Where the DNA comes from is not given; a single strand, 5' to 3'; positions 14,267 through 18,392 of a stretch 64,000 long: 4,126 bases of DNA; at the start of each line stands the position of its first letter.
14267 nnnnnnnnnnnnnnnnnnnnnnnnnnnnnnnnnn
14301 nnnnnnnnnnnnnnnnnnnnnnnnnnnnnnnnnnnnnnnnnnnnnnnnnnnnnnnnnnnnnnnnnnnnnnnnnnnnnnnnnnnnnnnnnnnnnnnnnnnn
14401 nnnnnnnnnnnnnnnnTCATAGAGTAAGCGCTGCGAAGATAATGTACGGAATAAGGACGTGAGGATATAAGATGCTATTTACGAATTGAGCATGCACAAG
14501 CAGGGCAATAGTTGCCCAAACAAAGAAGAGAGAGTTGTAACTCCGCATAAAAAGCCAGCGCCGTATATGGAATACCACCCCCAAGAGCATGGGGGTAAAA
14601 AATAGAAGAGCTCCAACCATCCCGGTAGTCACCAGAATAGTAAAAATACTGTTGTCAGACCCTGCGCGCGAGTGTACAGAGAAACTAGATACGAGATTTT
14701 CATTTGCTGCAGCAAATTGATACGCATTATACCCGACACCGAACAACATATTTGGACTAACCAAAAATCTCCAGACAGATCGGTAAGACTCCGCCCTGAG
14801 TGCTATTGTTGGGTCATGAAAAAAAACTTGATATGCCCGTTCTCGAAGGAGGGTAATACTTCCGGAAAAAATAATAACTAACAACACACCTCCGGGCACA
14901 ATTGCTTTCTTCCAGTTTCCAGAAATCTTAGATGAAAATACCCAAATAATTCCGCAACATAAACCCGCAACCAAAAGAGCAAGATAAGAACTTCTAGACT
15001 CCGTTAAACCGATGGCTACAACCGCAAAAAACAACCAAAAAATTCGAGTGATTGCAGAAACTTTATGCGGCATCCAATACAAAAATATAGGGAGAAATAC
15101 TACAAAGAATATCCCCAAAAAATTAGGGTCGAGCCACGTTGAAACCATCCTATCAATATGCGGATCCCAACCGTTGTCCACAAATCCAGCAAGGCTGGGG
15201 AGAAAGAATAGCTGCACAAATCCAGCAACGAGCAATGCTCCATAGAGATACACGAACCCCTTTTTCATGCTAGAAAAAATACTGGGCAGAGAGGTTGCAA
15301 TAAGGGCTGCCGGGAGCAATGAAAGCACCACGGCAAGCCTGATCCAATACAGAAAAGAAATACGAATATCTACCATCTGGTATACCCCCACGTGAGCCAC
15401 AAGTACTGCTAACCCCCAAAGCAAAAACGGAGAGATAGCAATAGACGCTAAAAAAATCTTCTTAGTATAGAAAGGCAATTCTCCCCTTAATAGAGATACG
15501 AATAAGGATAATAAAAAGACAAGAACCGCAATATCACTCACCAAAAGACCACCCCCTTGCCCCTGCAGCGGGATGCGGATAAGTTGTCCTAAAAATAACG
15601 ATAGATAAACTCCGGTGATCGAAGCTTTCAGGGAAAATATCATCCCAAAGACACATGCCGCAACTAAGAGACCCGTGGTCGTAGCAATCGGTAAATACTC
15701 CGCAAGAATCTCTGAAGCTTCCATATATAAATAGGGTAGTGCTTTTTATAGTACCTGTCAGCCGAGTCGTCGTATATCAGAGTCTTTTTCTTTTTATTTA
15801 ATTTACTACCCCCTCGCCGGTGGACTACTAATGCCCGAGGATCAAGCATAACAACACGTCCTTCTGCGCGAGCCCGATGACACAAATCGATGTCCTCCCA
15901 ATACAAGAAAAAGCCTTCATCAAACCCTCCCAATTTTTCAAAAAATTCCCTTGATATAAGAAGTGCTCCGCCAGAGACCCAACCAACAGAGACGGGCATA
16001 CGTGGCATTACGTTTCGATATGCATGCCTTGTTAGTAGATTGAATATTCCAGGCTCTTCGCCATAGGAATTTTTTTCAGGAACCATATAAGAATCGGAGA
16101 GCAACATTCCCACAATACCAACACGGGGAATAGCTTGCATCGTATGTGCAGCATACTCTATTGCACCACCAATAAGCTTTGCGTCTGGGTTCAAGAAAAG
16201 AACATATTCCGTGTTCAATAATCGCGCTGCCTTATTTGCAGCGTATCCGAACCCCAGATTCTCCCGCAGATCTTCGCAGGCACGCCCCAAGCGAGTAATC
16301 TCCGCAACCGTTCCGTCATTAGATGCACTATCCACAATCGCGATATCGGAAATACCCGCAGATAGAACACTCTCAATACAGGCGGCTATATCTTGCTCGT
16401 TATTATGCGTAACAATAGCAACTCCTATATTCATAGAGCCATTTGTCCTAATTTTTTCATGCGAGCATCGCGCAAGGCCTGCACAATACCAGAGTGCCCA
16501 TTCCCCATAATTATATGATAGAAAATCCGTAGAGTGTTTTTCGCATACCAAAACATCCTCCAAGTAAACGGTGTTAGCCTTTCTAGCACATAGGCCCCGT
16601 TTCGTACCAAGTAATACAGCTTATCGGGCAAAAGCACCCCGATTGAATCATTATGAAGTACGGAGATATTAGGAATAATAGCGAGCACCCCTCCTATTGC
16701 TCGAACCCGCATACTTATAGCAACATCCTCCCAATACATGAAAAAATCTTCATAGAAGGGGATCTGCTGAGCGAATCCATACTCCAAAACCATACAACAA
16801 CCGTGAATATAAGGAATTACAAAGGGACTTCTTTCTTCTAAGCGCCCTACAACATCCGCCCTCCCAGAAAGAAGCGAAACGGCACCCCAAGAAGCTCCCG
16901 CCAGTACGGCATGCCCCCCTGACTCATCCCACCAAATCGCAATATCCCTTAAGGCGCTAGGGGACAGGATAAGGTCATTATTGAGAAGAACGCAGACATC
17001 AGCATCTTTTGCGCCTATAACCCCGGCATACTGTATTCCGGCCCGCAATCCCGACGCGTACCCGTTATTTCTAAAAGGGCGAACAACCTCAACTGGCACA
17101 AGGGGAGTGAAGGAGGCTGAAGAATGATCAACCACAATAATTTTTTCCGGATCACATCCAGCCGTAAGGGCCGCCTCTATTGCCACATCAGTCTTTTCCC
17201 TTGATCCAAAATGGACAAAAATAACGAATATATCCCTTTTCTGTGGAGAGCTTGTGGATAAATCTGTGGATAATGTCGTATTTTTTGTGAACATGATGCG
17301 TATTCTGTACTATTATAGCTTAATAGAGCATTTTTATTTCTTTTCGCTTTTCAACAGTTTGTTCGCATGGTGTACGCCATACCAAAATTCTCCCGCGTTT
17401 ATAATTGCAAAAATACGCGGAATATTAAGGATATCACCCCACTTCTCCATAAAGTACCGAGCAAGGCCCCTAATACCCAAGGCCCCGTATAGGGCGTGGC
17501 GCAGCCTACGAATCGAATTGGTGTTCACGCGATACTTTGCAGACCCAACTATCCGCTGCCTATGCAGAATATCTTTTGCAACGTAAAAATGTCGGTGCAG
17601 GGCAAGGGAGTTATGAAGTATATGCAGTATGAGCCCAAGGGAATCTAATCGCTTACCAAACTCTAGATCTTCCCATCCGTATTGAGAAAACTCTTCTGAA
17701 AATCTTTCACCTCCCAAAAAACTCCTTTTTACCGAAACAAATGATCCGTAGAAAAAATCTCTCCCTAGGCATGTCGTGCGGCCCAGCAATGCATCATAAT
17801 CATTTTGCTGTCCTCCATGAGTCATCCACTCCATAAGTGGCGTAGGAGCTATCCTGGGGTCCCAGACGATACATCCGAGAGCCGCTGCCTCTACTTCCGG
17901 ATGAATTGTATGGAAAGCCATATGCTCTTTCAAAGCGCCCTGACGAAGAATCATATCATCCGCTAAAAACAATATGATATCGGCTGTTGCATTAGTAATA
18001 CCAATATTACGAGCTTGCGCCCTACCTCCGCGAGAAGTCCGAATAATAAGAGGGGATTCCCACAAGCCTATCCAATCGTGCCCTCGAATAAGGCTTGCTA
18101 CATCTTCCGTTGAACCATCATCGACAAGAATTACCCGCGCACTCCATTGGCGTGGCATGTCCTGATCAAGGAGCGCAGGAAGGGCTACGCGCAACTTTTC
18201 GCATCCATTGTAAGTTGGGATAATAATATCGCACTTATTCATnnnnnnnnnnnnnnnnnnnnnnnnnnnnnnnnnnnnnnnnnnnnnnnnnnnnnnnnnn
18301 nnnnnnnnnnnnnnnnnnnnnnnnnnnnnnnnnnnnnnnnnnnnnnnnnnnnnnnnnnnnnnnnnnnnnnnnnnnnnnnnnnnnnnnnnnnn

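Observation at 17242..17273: Three phased DnaA-box motifs, two of them perfect (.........), inside the 5' end of a glycosyltransferase gene far from oriC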

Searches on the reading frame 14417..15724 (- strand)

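Call 14: search_protein_families(library=pfam, proteins=[window:14417-15724:-])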
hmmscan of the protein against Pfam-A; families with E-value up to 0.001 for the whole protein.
window:14417-15724:- (435 aa): 1 family
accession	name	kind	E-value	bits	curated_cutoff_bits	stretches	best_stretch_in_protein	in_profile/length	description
PF04932.20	Wzy_C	-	2.4e-17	63.6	31.7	1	231-376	3-149/149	O-Antigen ligase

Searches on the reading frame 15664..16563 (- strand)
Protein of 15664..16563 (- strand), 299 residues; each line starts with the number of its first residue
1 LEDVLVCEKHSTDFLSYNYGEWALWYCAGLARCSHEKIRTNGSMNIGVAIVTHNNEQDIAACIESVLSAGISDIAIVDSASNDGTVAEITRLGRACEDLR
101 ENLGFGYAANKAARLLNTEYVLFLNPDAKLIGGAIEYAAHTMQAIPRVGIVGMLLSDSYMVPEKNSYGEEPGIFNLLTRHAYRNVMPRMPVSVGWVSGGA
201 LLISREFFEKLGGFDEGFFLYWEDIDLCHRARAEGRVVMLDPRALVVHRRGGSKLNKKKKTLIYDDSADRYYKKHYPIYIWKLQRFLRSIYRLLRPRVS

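Call 14: search_protein_families(library=pfam, proteins=[window:15664-16563:-])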
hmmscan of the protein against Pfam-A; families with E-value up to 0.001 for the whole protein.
window:15664-16563:- (299 aa): 4 families
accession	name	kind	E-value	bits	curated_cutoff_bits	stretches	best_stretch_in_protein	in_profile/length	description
PF00535.33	Glycos_transf_2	-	2.1e-15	57.5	23.3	1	48-211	2-167/168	Glycosyl transferase family 2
PF13641.12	Glyco_tranf_2_3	-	1.6e-06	28.8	27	1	46-251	3-214/230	Glycosyltransferase like family 2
PF02709.20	Glyco_transf_7C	-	4.2e-05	23.5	23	1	197-235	20-59/78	N-terminal domain of galactosyltransferase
PF13632.12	Glyco_trans_2_3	-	0.00011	22.6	27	1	120-246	1-120/198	Glycosyl transferase family group 2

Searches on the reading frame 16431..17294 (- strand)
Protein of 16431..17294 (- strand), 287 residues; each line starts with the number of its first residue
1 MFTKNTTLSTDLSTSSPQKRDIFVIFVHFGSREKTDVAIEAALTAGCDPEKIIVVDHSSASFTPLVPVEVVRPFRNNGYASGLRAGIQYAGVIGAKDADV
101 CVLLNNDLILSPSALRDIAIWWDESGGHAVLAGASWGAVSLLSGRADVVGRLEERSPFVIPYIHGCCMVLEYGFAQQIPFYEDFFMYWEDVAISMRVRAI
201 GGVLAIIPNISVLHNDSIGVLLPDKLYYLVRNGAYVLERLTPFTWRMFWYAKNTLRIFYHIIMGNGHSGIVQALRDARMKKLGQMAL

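Call 12: find_encoding_contigs(protein=window:16431-17294:-, flank=10000, max_places=10)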
Protein window:16431-17294:- (287 aa): 1 contig read that carries it; 1 place shown.
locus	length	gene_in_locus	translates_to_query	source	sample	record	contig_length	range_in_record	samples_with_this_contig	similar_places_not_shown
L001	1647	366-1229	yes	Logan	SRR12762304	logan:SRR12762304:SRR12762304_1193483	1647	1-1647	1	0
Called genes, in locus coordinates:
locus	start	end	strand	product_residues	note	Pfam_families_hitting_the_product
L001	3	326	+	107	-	?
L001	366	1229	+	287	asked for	-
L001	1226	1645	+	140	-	?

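Call 13: find_homologous_proteins(query=window:16431-17294:-, max_evalue=1e-10)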
Query window:16431-17294:- (287 aa): 57 proteins with E <= 1e-10 among 5105 candidates.
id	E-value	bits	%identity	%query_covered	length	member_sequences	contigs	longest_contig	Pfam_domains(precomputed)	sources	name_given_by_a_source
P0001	1.1e-189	647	99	100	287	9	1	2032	-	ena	-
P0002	1.2e-143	496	74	100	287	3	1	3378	-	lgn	-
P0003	9.8e-86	305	49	99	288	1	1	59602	-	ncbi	-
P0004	2.4e-84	301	50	100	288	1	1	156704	-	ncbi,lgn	-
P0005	2.6e-83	297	50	100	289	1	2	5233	-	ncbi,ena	ncbi:MAG: hypothetical protein AAB649_07065 [Patescibacteria group bacterium]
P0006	8.8e-83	296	48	100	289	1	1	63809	-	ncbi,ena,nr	ncbi:MAG: hypothetical protein O3A36_00365 [bacterium]|nr:hypothetical protein [bacterium]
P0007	1.8e-82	295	48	100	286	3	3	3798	-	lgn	-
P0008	1.2e-81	292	49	100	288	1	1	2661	-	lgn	-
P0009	1.5e-80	288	49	97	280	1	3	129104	-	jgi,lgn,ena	jgi:GT2 family glycosyltransferase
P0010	1.7e-80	288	47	97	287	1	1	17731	-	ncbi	-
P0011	2.0e-80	288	47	100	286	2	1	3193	-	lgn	-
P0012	2.3e-80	288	49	100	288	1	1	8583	-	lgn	-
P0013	3.2e-80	287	48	100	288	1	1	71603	-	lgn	-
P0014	8.7e-80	286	50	100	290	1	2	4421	-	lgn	-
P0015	1.8e-79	285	48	99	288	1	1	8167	-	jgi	jgi:GT2 family glycosyltransferase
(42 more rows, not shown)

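Call 14: search_protein_families(library=pfam, proteins=[window:16431-17294:-])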
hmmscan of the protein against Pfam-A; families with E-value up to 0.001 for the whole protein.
window:16431-17294:- (287 aa): 0 families

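Call 17: find_related_loci(query=A1, collection=genome_contigs, flank=10000)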
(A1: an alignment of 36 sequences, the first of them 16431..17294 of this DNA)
Query A1 (287 aa) in genome_contigs; peptide patterns used: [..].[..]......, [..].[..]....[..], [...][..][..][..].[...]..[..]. (x = any residue, [..] = any of these).
327 stretches matched a pattern; 227 encode a relative of the query (tblastn E <= 1e-3); the best 80 are kept; 80 distinct loci.
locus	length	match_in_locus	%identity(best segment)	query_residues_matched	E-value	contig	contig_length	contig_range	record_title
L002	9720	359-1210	75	1-284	1e-149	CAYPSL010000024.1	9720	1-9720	MAG TPA_asm: uncultured Candidatus Saccharibacteria bacterium isolate binchicken_co105_409 genome assembly, contig: NODE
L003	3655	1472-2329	50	1-287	3e-90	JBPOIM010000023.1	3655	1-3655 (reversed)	MAG: Candidatus Anderseniibacteriota bacterium isolate MAG_1567 c_000000551362, whole genome shotgun sequence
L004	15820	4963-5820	48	1-284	2e-87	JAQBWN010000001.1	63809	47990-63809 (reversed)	MAG: bacterium isolate casp150-mb.232 NODE_1109_length_63809_cov_0.081526, whole genome shotgun sequence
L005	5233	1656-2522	50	1-287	4e-84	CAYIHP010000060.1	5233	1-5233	MAG TPA_asm: uncultured Candidatus Saccharibacteria bacterium isolate ERP119705_co21_154 genome assembly, contig: NODE_2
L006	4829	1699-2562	47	1-287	3e-81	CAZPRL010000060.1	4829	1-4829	MAG TPA_asm: uncultured Candidatus Saccharibacteria bacterium isolate SRP136066_co1_37 genome assembly, contig: NODE_317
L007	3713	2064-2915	46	1-284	1e-80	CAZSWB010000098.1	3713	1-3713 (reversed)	MAG TPA_asm: uncultured Candidatus Saccharibacteria bacterium isolate SRP319275_co1_141 genome assembly, contig: NODE_38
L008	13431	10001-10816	47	1-284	5e-79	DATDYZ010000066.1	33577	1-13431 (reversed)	MAG TPA_asm: Candidatus Andersenbacteria bacterium isolate SMAG_U8178 k141_1794183, whole genome shotgun sequence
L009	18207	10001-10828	43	1-278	6e-64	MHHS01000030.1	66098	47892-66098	MAG: Candidatus Andersenbacteria bacterium RIFCSPHIGHO2_12_FULL_45_11b rifcsphigho2_12_scaffold_4486, whole genome shotg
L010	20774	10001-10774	45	1-278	2e-61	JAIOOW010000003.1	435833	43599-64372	MAG: Candidatus Andersenbacteria bacterium isolate LakeFargette_0920_ALND_MAG_45_23 LacPavin_0920_ALND_scaffold_352731,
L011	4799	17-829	41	1-276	2e-61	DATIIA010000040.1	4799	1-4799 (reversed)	MAG TPA_asm: Candidatus Andersenbacteria bacterium isolate SMAG_U15652 k141_655021, whole genome shotgun sequence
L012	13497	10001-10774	41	1-278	2e-59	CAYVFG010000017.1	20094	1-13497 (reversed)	MAG TPA_asm: uncultured Candidatus Saccharibacteria bacterium isolate SRP193066_co1_226 genome assembly, contig: NODE_26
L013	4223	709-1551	36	4-278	9e-49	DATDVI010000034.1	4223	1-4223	MAG TPA_asm: Candidatus Andersenbacteria bacterium isolate SMAG_U8080 k141_193779, whole genome shotgun sequence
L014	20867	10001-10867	46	1-287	4e-79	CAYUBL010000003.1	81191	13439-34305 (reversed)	MAG TPA_asm: uncultured Candidatus Saccharibacteria bacterium isolate SRP170004_co1_552 genome assembly, contig: NODE_33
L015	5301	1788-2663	34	16-286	1e-46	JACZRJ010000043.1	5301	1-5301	MAG: Patescibacteria group bacterium isolate B100T3L11 B100T3L11_NODE22775, whole genome shotgun sequence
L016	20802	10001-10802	44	1-287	3e-54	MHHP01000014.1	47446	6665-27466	MAG: Candidatus Andersenbacteria bacterium RIFCSPHIGHO2_02_FULL_45_11 rifcsphigho2_02_scaffold_1919, whole genome shotgu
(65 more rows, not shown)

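Call 58: predict_structure(alignment_id=A1)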
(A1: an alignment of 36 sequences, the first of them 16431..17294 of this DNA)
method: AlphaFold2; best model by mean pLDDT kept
length: 287 residues; sequences in the alignment: 36
mean_pLDDT: 86.5   pTM: 0.84
mean pLDDT of the five models: 86.5, 85.3, 85.2, 84.9, 84.4
residues with pLDDT >= 90: 173; 70-90: 82; 50-70: 15; < 50: 17
segments of 3 or more residues with pLDDT < 50: 1-17
pLDDT, mean of each block of 10 residues (from residue 1): 36 50 91 89 84 91 89 89 96 96 89 91 94 93 87 77 94 94 87 94 90 63 88 95 95 97 92 96 83
secondary structure, 60 per line:
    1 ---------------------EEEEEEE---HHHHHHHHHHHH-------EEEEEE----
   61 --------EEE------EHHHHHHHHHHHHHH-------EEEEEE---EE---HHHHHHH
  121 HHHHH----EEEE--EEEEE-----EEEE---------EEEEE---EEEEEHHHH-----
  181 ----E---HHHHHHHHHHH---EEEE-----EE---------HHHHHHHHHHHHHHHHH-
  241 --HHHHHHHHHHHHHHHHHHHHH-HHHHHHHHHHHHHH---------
elements in order: E22-28 H32-43 E51-56 E69-71 H79-92 E100-105 H114-125 E130-133 E136-140 E146-149 E159-163 E167-171 H172-175 H189-199 E203-206 H223-239 H243-263 H265-278

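Call 66: fold_search(model_id=the predicted structure, library=pdb)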
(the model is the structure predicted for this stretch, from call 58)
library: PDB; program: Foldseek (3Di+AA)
matches with E <= 10: 1229; with E <= 0.001: 311
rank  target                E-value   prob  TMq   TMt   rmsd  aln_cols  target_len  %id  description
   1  6nqt_E                8.3e-10  1.00  0.62  0.39   6.9       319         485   16  GalNac-T2 soaked with UDP-sugar (released 2020-01-29)
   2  4d0z_F                3.1e-09  1.00  0.63  0.39   7.1       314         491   15  GalNAc-T2 crystal soaked with UDP-5SGalNAc, mEA2 and manganese (Higher resolution dataset) (released 2014-05-28)
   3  8v9q_A                5.3e-09  1.00  0.58  0.35   8.0       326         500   13  Crystal structure of mGalNAc-T1 in complex with the mucin glycopeptide Muc5AC-13, Mn2+, and UDP. (released 2024-03-13)
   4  5ndf_E                5.6e-09  1.00  0.63  0.38   6.6       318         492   15  Small-molecule inhibition of ppGalNAc-Ts selectively reduces mucin-type O-glycosylation (released 2017-11-01)
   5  6e7i_A                6.3e-09  1.00  0.64  0.39   6.9       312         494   16  Human ppGalNAcT2 I253A/L310A Mutant with EA2 and UDP (released 2020-01-29)
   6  6nqt_A                7.1e-09  1.00  0.63  0.39   7.0       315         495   16  GalNac-T2 soaked with UDP-sugar (released 2020-01-29)
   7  2ffu_A                1.3e-08  1.00  0.62  0.38   6.8       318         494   15  Crystal Structure of Human ppGalNAcT-2 complexed with UDP and EA2 (released 2006-01-31)
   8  6nqt_C                1.6e-08  1.00  0.62  0.38   6.9       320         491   16  GalNac-T2 soaked with UDP-sugar (released 2020-01-29)
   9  9dtp_C                2.2e-08  1.00  0.67  0.33   4.8       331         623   17  GlfT2 from Nocardia brasiliensis (released 2025-10-08)
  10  4d0t_A                2.5e-08  1.00  0.61  0.38   6.8       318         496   14  GalNAc-T2 crystal soaked with UDP-GalNAc, EA2 peptide and manganese (released 2014-05-28)
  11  4d0t_F                2.5e-08  1.00  0.61  0.38   7.4       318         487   16  GalNAc-T2 crystal soaked with UDP-GalNAc, EA2 peptide and manganese (released 2014-05-28)
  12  4d0t_B                3.1e-08  1.00  0.62  0.38   6.7       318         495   15  GalNAc-T2 crystal soaked with UDP-GalNAc, EA2 peptide and manganese (released 2014-05-28)
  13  6e4r_B                5.3e-08  1.00  0.59  0.36   7.4       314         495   15  Crystal Structure of the Drosophila Melanogaster Polypeptide N-Acetylgalactosaminyl Transferase PGANT9B (released 2018-09-12)
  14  9nj1_A                6.0e-08  1.00  0.66  0.33   4.6       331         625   17  GlfT2 from Nocardia brasiliensis Bound to Galf Tetrasaccharide (released 2026-03-11)
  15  4d0z_C                7.2e-08  1.00  0.57  0.36   7.5       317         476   16  GalNAc-T2 crystal soaked with UDP-5SGalNAc, mEA2 and manganese (Higher resolution dataset) (released 2014-05-28)
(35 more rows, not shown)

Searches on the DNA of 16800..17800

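Call 48: search_rna_families(source=window, start=16800, end=17800, threshold=evalue, max_evalue=1)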
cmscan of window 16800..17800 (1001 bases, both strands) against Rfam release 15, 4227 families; matches with E-value up to 1: 1.
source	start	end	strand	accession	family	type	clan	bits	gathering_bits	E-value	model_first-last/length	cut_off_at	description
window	17283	17421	-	RF02863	sRNA_2410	Gene; sRNA;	-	21.4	61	0.55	1-196/196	no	Enterococcus sRNA 2410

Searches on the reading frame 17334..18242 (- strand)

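Call 14: search_protein_families(library=pfam, proteins=[window:17334-18242:-])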
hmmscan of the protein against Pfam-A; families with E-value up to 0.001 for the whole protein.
window:17334-18242:- (302 aa): 3 families
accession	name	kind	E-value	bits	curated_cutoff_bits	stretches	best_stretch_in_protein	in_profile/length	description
PF00535.33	Glycos_transf_2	-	5.3e-16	59.5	23.3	1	6-125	2-118/168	Glycosyl transferase family 2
PF13641.12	Glyco_tranf_2_3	-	0.00022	21.7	27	1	4-128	3-126/230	Glycosyltransferase like family 2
PF10111.15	Glyco_tranf_2_2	-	0.00024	21.1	27.3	0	7-100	3-95/276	Glycosyltransferase like family 2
